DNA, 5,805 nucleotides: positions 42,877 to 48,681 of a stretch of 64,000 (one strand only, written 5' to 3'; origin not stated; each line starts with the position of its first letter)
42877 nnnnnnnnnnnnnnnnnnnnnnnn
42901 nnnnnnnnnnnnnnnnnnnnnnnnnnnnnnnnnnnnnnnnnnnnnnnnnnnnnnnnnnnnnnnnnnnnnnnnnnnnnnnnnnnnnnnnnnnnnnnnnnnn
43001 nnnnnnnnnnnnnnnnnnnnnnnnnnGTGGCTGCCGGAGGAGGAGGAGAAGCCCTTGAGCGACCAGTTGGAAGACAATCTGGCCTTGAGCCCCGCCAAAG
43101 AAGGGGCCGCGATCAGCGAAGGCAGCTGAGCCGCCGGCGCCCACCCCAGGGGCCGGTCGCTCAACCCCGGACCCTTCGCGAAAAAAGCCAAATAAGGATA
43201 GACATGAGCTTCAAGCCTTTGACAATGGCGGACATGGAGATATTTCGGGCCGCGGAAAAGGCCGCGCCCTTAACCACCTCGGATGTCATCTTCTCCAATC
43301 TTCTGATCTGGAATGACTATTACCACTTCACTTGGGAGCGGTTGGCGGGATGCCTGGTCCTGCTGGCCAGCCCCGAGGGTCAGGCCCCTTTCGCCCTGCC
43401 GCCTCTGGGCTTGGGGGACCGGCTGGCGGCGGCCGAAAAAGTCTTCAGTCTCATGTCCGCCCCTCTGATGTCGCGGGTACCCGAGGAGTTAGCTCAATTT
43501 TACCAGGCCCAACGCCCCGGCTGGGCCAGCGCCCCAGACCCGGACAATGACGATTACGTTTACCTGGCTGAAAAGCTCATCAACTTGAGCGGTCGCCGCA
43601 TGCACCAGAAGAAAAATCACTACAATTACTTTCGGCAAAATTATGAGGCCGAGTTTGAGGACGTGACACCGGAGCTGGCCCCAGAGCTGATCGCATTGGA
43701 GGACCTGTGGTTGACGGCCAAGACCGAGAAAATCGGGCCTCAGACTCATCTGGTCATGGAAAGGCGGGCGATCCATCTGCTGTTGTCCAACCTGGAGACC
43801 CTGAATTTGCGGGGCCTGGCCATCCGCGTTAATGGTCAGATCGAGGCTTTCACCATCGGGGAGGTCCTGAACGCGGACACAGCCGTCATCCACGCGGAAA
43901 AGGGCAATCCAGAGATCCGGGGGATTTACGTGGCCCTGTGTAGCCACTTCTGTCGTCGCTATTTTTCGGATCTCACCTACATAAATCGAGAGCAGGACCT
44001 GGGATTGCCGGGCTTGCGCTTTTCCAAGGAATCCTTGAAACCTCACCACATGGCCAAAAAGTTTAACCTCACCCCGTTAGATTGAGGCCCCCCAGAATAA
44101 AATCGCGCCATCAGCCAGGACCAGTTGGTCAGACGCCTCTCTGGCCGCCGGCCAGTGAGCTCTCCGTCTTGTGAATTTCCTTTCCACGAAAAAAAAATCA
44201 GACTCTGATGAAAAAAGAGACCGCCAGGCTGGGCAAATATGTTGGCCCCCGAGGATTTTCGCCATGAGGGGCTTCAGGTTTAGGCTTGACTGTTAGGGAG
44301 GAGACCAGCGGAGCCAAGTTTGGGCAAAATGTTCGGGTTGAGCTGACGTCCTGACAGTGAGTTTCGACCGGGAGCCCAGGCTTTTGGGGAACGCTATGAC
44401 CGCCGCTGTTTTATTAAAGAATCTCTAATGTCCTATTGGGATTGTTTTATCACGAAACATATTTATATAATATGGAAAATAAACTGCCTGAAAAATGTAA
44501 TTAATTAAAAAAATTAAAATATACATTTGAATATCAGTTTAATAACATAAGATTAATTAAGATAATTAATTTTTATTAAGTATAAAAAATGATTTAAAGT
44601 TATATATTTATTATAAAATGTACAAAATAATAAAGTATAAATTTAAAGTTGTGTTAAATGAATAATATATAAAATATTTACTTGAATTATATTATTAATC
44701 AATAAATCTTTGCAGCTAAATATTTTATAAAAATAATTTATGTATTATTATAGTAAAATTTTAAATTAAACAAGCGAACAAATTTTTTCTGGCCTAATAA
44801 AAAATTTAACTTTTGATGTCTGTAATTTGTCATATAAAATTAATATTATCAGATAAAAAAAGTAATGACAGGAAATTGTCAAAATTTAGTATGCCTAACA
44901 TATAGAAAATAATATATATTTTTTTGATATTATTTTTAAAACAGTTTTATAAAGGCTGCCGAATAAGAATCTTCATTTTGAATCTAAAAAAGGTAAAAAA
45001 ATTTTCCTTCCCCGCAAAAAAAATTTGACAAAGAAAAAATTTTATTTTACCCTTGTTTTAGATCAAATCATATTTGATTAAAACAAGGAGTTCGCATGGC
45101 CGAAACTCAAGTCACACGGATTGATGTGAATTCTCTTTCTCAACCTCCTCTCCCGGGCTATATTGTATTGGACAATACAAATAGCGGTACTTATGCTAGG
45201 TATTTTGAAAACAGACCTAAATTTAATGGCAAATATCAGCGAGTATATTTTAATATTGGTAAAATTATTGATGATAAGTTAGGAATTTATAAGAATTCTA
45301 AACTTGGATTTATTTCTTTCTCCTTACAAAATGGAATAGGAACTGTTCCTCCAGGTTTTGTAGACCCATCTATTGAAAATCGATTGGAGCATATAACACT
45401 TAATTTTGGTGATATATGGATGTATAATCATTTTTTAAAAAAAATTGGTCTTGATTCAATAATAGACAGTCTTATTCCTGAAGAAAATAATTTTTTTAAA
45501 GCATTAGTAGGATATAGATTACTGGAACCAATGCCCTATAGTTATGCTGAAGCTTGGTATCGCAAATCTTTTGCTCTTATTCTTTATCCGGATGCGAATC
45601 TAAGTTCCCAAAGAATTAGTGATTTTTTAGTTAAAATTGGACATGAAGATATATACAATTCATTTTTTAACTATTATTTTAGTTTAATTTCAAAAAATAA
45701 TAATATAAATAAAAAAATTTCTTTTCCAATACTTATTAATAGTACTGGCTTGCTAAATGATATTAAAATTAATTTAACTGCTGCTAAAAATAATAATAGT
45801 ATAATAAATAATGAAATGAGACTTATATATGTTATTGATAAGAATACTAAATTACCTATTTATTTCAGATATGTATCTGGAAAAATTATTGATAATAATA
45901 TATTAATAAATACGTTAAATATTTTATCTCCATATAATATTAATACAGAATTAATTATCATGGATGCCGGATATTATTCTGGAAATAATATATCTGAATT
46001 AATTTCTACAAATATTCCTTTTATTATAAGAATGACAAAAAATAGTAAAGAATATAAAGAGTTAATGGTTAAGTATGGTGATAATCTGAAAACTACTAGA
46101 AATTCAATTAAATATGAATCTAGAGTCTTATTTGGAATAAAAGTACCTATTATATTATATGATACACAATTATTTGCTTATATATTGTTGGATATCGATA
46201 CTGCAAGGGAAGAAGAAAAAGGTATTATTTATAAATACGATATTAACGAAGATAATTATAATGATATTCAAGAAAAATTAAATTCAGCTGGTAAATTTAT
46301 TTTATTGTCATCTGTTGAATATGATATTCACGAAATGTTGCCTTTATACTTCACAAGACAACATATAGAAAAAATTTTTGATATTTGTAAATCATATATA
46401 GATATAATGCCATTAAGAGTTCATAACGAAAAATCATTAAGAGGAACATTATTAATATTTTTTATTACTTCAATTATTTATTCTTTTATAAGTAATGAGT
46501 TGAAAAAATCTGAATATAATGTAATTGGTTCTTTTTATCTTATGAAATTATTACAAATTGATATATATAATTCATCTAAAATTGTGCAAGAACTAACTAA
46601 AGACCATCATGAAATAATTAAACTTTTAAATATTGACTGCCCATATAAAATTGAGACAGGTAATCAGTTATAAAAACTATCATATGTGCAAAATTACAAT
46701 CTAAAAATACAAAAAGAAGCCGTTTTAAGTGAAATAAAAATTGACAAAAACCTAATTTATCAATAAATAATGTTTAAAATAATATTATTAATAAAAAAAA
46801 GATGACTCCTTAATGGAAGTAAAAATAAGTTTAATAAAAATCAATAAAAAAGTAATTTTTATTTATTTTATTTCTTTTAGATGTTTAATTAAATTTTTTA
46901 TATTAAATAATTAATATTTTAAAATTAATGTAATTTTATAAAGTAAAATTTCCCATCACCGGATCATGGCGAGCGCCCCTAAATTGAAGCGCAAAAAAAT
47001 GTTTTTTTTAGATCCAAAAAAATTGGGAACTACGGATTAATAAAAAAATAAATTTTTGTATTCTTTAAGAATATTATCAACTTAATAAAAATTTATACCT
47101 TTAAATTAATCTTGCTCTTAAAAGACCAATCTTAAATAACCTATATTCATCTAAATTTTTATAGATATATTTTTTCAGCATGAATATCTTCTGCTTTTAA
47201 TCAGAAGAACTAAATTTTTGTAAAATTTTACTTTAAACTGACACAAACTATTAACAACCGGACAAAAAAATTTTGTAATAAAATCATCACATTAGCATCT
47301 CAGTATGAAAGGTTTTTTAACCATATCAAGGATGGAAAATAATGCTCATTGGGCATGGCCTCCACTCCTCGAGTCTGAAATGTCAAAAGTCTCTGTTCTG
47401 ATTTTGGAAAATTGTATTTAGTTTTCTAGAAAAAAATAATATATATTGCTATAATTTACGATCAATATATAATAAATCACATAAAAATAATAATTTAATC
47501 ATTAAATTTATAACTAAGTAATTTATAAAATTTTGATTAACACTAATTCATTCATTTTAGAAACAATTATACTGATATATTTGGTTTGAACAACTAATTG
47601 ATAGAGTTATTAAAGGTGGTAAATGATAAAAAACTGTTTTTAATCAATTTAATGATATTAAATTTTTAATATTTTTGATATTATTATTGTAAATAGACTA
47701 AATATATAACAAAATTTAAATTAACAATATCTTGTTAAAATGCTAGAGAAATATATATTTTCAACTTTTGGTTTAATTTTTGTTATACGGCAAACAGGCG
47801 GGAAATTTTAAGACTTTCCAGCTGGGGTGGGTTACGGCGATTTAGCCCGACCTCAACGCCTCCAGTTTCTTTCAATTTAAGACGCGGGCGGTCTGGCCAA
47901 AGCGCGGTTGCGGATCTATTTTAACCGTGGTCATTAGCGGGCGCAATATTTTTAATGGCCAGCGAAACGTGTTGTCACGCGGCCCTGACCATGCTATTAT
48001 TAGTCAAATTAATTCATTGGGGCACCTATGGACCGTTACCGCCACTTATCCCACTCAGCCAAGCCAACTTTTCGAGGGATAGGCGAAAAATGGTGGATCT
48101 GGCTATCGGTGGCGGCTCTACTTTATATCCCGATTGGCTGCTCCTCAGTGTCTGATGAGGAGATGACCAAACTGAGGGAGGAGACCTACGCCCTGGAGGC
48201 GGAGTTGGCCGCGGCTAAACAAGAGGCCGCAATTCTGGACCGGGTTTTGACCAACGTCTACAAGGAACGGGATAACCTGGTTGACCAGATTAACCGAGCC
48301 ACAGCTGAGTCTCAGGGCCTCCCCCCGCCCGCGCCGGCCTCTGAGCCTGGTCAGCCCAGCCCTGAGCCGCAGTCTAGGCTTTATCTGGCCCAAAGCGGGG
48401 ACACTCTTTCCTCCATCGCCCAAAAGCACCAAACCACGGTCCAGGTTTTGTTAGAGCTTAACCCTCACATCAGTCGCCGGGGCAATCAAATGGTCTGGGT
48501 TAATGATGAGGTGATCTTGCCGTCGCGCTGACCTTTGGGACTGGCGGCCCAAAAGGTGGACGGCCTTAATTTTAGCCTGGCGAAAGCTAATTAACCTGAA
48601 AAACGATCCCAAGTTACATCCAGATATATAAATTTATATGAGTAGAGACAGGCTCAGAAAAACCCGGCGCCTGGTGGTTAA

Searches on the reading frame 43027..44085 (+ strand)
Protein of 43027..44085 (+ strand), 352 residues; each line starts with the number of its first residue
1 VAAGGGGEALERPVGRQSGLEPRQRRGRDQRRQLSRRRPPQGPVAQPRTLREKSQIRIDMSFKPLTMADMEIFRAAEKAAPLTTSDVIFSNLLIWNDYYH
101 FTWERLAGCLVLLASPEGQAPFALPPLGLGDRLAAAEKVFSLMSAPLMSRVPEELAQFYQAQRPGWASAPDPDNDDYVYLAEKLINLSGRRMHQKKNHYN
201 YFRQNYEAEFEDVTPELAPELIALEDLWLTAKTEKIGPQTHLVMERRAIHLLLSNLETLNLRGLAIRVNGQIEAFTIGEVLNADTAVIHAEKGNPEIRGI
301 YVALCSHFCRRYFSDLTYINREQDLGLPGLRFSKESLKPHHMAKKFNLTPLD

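Call 44: search_protein_families(library=pfam, proteins=[window:43027-44085:+], max_evalue=0.0001)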
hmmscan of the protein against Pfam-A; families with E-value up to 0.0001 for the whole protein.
window:43027-44085:+ (352 aa): 1 family
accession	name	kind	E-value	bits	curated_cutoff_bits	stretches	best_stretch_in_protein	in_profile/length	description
PF09924.15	LPG_synthase_C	-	6.6e-47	160.4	27.5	1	84-346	8-295/298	Phosphatidylglycerol lysyltransferase, C-terminal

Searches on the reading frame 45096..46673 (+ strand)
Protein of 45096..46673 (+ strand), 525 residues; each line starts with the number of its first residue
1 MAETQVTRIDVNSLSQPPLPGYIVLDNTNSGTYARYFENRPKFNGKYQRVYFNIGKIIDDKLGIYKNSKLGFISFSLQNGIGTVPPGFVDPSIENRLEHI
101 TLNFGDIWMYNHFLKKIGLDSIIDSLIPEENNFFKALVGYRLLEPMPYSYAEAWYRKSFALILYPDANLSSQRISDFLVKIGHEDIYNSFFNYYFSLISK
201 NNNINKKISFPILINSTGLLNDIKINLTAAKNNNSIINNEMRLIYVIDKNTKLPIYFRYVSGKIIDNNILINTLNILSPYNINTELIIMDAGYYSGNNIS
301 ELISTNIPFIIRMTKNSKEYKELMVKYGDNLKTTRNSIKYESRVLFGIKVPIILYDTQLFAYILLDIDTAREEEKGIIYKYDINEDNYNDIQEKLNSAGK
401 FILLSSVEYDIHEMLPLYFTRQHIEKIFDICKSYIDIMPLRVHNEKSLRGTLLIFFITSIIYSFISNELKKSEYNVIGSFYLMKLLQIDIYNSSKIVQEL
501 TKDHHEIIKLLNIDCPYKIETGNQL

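Call 44: search_protein_families(library=pfam, proteins=[window:45096-46673:+], max_evalue=0.0001)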
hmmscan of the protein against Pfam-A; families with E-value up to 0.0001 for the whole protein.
window:45096-46673:+ (525 aa): 1 family
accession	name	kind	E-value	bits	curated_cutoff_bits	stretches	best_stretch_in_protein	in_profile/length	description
PF01609.27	DDE_Tnp_1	-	1.4e-13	51.5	23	1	242-457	37-196/200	Transposase DDE domain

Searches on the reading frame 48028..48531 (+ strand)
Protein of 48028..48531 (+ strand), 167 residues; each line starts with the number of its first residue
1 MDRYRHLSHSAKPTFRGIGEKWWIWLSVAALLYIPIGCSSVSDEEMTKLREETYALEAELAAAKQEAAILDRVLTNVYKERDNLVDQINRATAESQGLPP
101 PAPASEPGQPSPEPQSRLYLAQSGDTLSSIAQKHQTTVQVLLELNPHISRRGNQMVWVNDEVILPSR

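Call 44: search_protein_families(library=pfam, proteins=[window:48028-48531:+], max_evalue=0.0001)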
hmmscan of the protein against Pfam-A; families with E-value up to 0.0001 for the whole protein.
window:48028-48531:+ (167 aa): 1 family
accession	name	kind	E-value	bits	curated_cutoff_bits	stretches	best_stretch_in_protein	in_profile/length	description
PF01476.26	LysM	-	5.8e-09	36.2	20.9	1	122-163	4-41/43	LysM domain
